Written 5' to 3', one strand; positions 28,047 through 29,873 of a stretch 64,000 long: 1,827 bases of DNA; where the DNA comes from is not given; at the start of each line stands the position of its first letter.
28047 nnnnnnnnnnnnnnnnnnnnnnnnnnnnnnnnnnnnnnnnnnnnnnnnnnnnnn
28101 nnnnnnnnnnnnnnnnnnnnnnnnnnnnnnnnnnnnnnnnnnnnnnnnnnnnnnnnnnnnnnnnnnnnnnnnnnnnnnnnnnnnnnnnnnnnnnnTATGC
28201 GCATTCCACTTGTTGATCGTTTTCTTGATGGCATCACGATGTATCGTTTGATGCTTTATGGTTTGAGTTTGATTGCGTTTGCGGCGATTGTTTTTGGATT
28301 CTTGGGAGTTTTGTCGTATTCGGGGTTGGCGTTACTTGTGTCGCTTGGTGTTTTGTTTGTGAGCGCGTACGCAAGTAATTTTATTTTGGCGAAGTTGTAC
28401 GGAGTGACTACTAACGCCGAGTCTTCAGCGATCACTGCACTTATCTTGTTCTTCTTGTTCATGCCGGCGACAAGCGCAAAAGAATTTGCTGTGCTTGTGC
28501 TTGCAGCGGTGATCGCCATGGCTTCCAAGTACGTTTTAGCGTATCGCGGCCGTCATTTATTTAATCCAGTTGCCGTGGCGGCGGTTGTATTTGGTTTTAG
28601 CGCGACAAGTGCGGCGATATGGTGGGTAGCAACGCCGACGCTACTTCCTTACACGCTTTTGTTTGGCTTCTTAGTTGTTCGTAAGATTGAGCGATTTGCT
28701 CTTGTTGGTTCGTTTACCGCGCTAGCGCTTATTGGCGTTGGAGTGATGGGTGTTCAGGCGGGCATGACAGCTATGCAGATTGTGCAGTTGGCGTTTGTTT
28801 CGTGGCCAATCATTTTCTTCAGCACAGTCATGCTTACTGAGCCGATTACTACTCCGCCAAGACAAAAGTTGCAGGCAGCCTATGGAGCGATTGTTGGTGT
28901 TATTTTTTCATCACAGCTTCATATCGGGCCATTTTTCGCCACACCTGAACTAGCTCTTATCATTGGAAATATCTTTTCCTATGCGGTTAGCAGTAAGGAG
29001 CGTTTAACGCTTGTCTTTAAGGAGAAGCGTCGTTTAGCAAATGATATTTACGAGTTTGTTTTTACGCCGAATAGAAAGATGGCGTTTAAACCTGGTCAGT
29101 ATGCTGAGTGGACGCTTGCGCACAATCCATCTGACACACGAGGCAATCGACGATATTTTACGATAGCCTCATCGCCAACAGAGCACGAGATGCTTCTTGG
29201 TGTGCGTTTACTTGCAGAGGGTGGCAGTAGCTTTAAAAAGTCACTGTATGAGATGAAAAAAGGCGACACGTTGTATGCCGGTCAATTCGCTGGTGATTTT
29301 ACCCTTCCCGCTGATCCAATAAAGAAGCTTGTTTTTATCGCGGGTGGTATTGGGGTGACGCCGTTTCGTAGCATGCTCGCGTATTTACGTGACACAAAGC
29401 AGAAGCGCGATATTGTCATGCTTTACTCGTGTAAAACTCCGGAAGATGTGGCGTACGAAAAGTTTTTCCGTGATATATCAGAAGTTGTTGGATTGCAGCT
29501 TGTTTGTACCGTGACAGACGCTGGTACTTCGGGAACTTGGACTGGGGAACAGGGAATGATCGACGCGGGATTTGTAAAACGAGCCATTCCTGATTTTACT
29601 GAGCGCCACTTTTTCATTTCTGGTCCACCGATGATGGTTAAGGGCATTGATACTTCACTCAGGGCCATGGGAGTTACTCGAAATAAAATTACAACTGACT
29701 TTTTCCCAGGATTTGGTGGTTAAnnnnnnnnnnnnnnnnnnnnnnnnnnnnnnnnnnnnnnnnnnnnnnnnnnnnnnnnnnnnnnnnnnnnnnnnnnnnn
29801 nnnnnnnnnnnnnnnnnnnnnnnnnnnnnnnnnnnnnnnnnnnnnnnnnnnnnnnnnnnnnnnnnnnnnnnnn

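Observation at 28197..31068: Extracytosolic flavinylation module: membrane FNR-fusion oxidoreductase, ApbE flavin transferase and an FMN-binding-domain protein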

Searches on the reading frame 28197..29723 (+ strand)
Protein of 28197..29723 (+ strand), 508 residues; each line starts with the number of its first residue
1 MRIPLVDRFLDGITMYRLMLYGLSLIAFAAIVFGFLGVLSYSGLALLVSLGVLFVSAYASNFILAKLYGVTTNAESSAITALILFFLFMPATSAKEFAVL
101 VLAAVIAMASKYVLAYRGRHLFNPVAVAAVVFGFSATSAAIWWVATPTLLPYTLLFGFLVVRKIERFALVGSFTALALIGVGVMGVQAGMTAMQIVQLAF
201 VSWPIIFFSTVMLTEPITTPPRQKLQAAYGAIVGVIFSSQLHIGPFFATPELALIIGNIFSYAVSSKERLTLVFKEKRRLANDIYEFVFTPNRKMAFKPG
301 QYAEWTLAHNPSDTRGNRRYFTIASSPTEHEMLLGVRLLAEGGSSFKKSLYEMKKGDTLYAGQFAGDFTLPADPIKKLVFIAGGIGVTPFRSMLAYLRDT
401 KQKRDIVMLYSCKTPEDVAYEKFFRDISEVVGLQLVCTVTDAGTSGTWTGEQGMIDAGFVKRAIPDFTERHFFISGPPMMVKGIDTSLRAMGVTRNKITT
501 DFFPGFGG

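Call 3: search_protein_families(library=pfam, proteins=[window:28197-29723:+], max_evalue=0.1)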
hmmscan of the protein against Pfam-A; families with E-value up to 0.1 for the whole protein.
window:28197-29723:+ (508 aa): 4 families
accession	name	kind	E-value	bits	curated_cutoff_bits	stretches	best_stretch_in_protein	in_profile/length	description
PF00175.26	NAD_binding_1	-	2.8e-14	54.1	22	1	380-484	1-107/109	Oxidoreductase NAD-binding domain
PF03116.20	NQR2_RnfD_RnfE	-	0.0037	17.1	27.7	1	157-263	183-285/296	NQR2, RnfD, RnfE family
PF08030.17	NAD_binding_6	-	0.013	16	22.2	1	376-415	2-46/156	Ferric reductase NAD binding domain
PF00970.30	FAD_binding_6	-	0.064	14.1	21.1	0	274-359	4-88/99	Oxidoreductase FAD-binding domain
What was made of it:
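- Checked: NQR2_RnfD_RnfE scores only 0.0037 (17.1 bits against a cut-off of 27.7), and FAD_binding_6 scores 0.064 (call 3).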

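Call 4: search_protein_families(library=ncbifam, proteins=[window:28197-29723:+], max_evalue=0.1)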
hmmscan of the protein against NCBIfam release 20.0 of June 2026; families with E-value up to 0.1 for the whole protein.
window:28197-29723:+ (508 aa): 25 families
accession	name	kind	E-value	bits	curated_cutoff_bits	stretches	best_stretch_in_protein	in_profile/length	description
NF007964.0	PRK10684.1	equivalog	9.9e-25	87.2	383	1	283-503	23-237/333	NADH oxidoreductase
NF009805.0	PRK13289.1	equivalog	1.3e-24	86.9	432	1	274-503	159-392/399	NO-inducible flavohemoprotein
NF058606.1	GlBtMonoRdsGbcB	equivalog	1.5e-23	83.3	500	1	281-495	25-239/362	glycine betaine monooxygenase reductase subunit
NF005963.0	PRK08051.1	equivalog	2.2e-17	63.2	230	1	278-503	12-230/233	NAD(P)H-flavin reductase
NF040810.1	BenC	equivalog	6.6e-16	58.4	430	1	280-500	115-327/333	benzoate 1,2-dioxygenase electron transfer component BenC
NF045803.1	MethMoxFADbindMmoC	equivalog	1.5e-15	56.8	500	1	292-501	135-338/343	aromatic/alkene monooxygenase hydroxylase FAD-binding subunit MmoC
NF008822.0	PRK11872.1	equivalog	1.9e-15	56.7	402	1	292-501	132-333/341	anthranilate 1,2-dioxygenase electron transfer component AntC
TIGR02160.1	PA_CoA_Oxy5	hypoth_equivalog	2.5e-15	56.1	420.8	1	294-503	30-241/352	1,2-phenylacetyl-CoA epoxidase subunit PaaE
TIGR01941.1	nqrF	equivalog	6.1e-15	55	295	1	348-503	244-403/405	NADH:ubiquinone reductase (Na(+)-transporting) subunit F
TIGR02911.1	sulfite_red_B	equivalog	4.1e-12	45.8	288.6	1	347-498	70-219/261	anaerobic sulfite reductase subunit AsrB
NF006220.0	PRK08345.1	subfamily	9.5e-12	44.7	395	1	292-498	38-246/294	cytochrome-c3 hydrogenase subunit gamma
NF052252.1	flav_redu_LuxG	exception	1.8e-11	43.6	340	1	278-488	9-213/232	flavin mononucleotide reductase LuxG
NF040830.1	sulfhyd_ShyC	equivalog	1.5e-10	40.8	600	1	292-422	34-155/288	NAD(P)-dependent hydrogenase/sulfhydrogenase 2 subunit gamma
NF000796.0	PRK00054.1-1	equivalog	3.8e-09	36.2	224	1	345-489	62-190/254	dihydroorotate dehydrogenase electron transfer subunit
NF040835.1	sulfhyd_HydG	equivalog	9.6e-09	34.9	650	1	293-498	46-243/292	NADPH-dependent hydrogenase/sulfhydrogenase 1 subunit gamma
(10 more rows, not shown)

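Call 6: find_homologous_proteins(query=window:28197-29723:+)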
Query window:28197-29723:+ (508 aa): 5346 proteins with E <= 0.001 among 8000 candidates; the best 120 are listed.
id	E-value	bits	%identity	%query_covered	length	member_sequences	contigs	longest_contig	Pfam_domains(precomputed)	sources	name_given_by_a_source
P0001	0.0e+0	1114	100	100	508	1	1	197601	PF00175.27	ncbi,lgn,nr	ncbi:oxidoreductase [Patescibacteria group bacterium]|nr:oxidoreductase [Patescibacteria group bacte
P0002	3.6e-258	875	79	100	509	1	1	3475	PF00175.27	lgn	-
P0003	9.2e-190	649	58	100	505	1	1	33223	PF00175.27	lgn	-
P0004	1.1e-181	623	56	100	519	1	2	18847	PF00175.27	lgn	-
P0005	1.3e-180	619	56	99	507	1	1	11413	PF00175.27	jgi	jgi:glycine betaine catabolism B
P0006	2.1e-165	569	52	99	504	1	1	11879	PF00175.27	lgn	-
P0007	1.3e-164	566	51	99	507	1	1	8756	PF00175.27,PF03116.21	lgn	-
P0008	3.6e-163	562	51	99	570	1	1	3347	PF00175.27,PF03116.21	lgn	-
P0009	7.4e-163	561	51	99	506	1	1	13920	PF00175.27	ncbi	-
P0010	1.1e-162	560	50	99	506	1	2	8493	PF00175.27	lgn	-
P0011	8.1e-162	557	51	99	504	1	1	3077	PF00175.27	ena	-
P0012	1.3e-161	556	51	99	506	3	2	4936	PF00175.27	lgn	-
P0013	2.9e-161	555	51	99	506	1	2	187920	PF00175.27,PF03116.21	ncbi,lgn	-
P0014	3.3e-161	555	50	99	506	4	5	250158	PF00175.27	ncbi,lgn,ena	-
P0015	6.6e-161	554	50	99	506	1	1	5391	PF00175.27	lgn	-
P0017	1.4e-159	550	51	99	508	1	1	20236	PF00175.27,PF03116.21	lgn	-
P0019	2.4e-159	549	50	99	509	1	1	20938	PF00175.27,PF03116.21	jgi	jgi:glycine betaine catabolism B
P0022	5.4e-158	545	50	99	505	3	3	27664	PF00175.27,PF03116.21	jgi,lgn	-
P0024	1.8e-157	543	49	99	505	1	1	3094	PF00175.27,PF03116.21,PF08030.18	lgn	-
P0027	4.5e-157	542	51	99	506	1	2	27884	PF00175.27,PF03116.21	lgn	-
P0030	1.7e-156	540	50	99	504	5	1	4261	PF00175.27,PF03116.21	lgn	-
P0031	2.0e-156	539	51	99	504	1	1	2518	PF00175.27,PF03116.21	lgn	-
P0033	5.2e-156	538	50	99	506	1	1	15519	PF00175.27,PF03116.21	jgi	jgi:ferredoxin-NADP reductase/Na+-translocating ferredoxin:NAD+ oxidoreductase RnfD subunit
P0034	6.0e-156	538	48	99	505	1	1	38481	PF00175.27,PF03116.21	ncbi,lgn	-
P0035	8.0e-156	537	50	99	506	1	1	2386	PF00175.27,PF03116.21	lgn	-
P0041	2.7e-155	536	49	99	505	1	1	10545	PF00175.27,PF03116.21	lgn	-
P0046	5.0e-155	535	48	99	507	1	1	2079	PF00175.27,PF03116.21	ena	-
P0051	1.2e-154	534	48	99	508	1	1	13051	PF00175.27,PF03116.21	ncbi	-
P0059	1.4e-153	530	48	99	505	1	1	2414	PF00175.27,PF03116.21,PF08030.18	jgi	jgi:ferredoxin-NADP reductase/Na+-transporting NADH:ubiquinone oxidoreductase subunit NqrB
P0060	2.3e-153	529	48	99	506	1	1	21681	PF00175.27,PF03116.21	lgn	-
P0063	4.9e-153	528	50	99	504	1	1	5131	PF00175.27,PF03116.21,PF00970.31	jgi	jgi:ferredoxin-NADP reductase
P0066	8.8e-153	527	50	99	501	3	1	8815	PF00175.27,PF03116.21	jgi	jgi:ferredoxin-NADP reductase/Na+-translocating ferredoxin:NAD+ oxidoreductase RnfD subunit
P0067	9.7e-153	527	48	99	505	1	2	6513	PF00175.27,PF03116.21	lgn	-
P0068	1.0e-152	527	49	99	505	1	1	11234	PF00175.27,PF03116.21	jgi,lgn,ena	-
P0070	1.3e-152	527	48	99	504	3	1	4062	PF00175.27,PF03116.21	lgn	-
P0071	1.5e-152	527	49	99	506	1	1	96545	PF00175.27,PF03116.21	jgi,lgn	-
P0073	3.6e-152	525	49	99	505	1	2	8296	PF00175.27,PF03116.21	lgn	-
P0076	6.5e-152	525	48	99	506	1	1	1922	PF00175.27,PF03116.21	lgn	-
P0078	8.6e-152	524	48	97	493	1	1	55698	PF00175.27,PF03116.21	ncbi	-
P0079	9.3e-152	524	48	99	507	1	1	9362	PF00175.27,PF03116.21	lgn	-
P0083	1.7e-151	523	48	99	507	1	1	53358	PF00175.27,PF03116.21,PF00970.31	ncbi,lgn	-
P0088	3.0e-151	522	51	100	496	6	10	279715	PF00175.27,PF03116.21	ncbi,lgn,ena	-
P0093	1.4e-150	520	49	99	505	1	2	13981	PF00175.27,PF03116.21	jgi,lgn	-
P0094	1.6e-150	520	48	100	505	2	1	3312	PF00175.27,PF03116.21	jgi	jgi:ferredoxin-NADP reductase/Na+-translocating ferredoxin:NAD+ oxidoreductase RnfD subunit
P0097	2.5e-150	519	48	99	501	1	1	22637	PF00175.27,PF03116.21,PF08030.18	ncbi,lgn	-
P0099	3.7e-150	519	49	99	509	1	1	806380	PF00175.27,PF03116.21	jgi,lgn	jgi:ferredoxin-NADP reductase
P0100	4.3e-150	519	47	99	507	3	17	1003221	PF00175.27,PF03116.21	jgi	jgi:glycine betaine catabolism B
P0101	4.3e-150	518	47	99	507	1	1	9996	PF00175.27,PF03116.21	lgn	-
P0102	4.3e-150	518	49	99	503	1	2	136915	PF00175.27,PF03116.21,PF08030.18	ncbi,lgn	-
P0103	5.4e-150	518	49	99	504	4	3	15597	PF00175.27,PF03116.21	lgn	-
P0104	5.8e-150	518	47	99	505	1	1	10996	PF00175.27,PF03116.21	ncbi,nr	ncbi:MAG: oxidoreductase [bacterium]|nr:oxidoreductase [bacterium]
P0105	6.3e-150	518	48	98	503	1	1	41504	PF00175.27,PF03116.21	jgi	jgi:ferredoxin-NADP reductase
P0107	1.0e-149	517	48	99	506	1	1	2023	PF00175.27,PF03116.21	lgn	-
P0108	1.6e-149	517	50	97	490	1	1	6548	PF00175.27,PF03116.21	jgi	jgi:ferredoxin-NADP reductase/Na+-translocating ferredoxin:NAD+ oxidoreductase RnfD subunit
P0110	1.7e-149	517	48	97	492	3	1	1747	PF00175.27,PF03116.21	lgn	-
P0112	2.0e-149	516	47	97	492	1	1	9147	PF00175.27,PF03116.21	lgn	-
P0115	4.3e-149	515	46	99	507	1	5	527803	PF00175.27,PF03116.21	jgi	jgi:glycine betaine catabolism B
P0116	6.5e-149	515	48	99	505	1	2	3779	PF00175.27,PF03116.21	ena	-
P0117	6.8e-149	515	48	97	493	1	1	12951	PF00175.27,PF03116.21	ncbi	-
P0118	7.5e-149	514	49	99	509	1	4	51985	PF00175.27,PF03116.21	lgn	-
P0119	7.5e-149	514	50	99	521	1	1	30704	PF00175.27,PF03116.21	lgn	-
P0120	8.0e-149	514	47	99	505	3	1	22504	PF00175.27,PF03116.21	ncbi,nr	ncbi:MAG: RnfABCDGE type electron transport complex subunit D [Candidatus Levybacteria bacterium]|nr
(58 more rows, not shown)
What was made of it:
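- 28197..29723 (+): Gene A: 508-aa fusion protein, with an RnfD/NqrB-like 10-TM domain followed by an NqrF-like FAD/NAD(P)H (FNR) domain. More than 5000 full-length homologues, mostly Patescibacteria (call 6).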

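Call 16: find_related_loci(query=A1, collection=genome_contigs, flank=6000)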
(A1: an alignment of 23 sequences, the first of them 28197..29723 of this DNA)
Query A1 (508 aa) in genome_contigs; peptide patterns used: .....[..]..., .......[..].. (x = any residue, [..] = any of these).
600 stretches matched a pattern (row limit reached: there are more); 462 encode a relative of the query (tblastn E <= 1e-3); the best 80 are kept; 80 distinct loci.
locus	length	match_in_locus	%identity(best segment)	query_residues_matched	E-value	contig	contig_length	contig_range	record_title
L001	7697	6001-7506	48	6-506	2e-163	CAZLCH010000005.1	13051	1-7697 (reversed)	MAG TPA_asm: uncultured Gammaproteobacteria bacterium isolate SRP173033_co3_113 genome assembly, contig: NODE_6316_lengt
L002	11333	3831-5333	47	6-506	8e-154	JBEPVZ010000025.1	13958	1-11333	MAG: Candidatus Daviesbacteria bacterium isolate 22E.vamb.044 NODE_3802_length_13958_cov_6.964900, whole genome shotgun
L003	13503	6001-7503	48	6-506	5e-150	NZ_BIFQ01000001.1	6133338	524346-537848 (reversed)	Dictyobacter aurantiacus strain S27 sequence1, whole genome shotgun sequence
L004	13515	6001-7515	47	6-506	2e-149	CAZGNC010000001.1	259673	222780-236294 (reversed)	MAG TPA_asm: uncultured Candidatus Saccharibacteria bacterium isolate SRP292972_co1_17 genome assembly, contig: NODE_62_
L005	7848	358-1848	48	6-507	9e-149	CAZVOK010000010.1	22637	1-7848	MAG TPA_asm: uncultured Candidatus Peribacteria bacterium isolate binchicken_co105_403 genome assembly, contig: NODE_281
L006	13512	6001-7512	48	6-506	1e-154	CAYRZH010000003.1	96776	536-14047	MAG TPA_asm: uncultured Candidatus Saccharibacteria bacterium isolate binchicken_co16_374 genome assembly, contig: NODE_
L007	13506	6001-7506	46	6-507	2e-146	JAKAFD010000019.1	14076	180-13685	MAG: bacterium isolate WY1.bin77 NODE_6724_length_14076_cov_3.143093, whole genome shotgun sequence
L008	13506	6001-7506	48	6-507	9e-146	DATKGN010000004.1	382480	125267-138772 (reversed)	MAG TPA_asm: Patescibacteria group bacterium isolate SMAG_U14552 k141_31954, whole genome shotgun sequence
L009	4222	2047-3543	47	6-506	4e-149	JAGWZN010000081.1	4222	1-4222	MAG: Patescibacteria group bacterium isolate REEB54 contig-150_28673, whole genome shotgun sequence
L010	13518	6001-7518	48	5-507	3e-145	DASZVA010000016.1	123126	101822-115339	MAG TPA_asm: Candidatus Peribacteraceae bacterium isolate SMAG_U6119 k141_573465, whole genome shotgun sequence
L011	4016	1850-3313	46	6-506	7e-149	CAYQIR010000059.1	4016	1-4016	MAG TPA_asm: uncultured Candidatus Saccharibacteria bacterium isolate binchicken_co38_1169 genome assembly, contig: NODE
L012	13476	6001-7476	46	6-506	2e-144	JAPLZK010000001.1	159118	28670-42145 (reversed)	MAG: Candidatus Uhrbacteria bacterium isolate LacPavin_0818_WC45_MAG_46_11 LacPavin_0818_WC45_scaffold_347162, whole gen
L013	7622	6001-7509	46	5-507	2e-144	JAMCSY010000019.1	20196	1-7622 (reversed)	MAG: Patescibacteria group bacterium isolate FK_Sedi_A_Bin.193 NODE_6037_length_20196_cov_13.1712, whole genome shotgun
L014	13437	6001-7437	47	5-506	4e-144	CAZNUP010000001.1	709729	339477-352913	MAG TPA_asm: uncultured Gammaproteobacteria bacterium isolate SRP292972_co3_34 genome assembly, contig: NODE_7_length_70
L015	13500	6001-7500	46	6-505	2e-142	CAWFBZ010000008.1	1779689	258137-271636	MAG: uncultured Chloroflexia bacterium isolate MFD02416.bin.2.106 genome assembly, contig: contig_15582, whole genome sh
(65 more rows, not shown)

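Call 33: find_encoding_contigs(protein=P0003, flank=6000, max_places=2)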
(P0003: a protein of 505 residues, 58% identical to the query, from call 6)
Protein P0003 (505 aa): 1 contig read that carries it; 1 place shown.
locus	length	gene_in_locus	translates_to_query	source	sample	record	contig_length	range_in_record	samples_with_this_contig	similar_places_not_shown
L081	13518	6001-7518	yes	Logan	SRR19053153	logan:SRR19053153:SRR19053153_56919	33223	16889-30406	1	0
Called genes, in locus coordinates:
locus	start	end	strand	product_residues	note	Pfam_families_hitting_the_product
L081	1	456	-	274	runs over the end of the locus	PF00795:CN_hydrolase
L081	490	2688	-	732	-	PF00580:UvrD-helicase, PF01443:Viral_helicase1 (faint), PF13245:AAA_19, PF13361:UvrD_C, PF13538:UvrD_C_2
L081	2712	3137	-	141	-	-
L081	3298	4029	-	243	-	PF00535:Glycos_transf_2, PF10111:Glyco_tranf_2_2, PF13641:Glyco_tranf_2_3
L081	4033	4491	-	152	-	PF04138:GtrA_DPMS_TM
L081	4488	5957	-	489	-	-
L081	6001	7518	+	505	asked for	PF00175:NAD_binding_1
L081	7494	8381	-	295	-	PF02424:ApbE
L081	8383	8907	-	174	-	-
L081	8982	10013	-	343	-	PF02618:YceG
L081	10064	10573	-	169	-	PF01569:PAP2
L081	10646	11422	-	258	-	-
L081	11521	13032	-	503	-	PF01743:PolyA_pol, PF12627:PolyA_pol_RNAbd, PF13735:tRNA_NucTran2_2 (weak)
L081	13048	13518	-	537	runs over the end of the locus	PF01676:Metalloenzyme, PF06415:iPGM_N, PF01663:Phosphodiest (weak)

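Call 34: find_encoding_contigs(protein=P0004, flank=6000, max_places=2)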
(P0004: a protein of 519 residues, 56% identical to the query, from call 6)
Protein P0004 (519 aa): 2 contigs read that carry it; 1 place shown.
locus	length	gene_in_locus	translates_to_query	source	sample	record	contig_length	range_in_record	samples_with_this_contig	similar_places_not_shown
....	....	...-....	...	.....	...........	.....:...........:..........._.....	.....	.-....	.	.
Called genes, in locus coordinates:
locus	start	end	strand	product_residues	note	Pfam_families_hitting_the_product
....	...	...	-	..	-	-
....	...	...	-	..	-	-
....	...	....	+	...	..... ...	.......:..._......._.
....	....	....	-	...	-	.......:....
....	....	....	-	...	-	-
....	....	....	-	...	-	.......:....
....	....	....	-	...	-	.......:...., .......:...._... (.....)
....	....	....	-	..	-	-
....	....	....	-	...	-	-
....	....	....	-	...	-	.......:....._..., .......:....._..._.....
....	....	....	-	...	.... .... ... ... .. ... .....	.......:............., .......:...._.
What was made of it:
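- Tried and rejected: It is absent in the closest relatives (calls 33, 34).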

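Call 35: find_encoding_contigs(protein=P0001, flank=6000, max_places=2)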
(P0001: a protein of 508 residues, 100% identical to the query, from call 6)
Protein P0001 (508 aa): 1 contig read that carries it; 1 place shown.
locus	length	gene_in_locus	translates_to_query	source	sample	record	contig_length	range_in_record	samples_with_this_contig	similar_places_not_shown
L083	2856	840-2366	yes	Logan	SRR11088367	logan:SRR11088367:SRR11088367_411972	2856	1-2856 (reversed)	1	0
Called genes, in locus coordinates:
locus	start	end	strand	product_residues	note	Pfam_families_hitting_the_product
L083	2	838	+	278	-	?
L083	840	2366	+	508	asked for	PF00175:NAD_binding_1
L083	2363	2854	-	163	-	?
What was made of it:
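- Tried and rejected: Looking it up by protein returned only a 2.9-kb Logan contig (call 35), so the rest of the genome could not be searched for a second, secreted ApbE.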
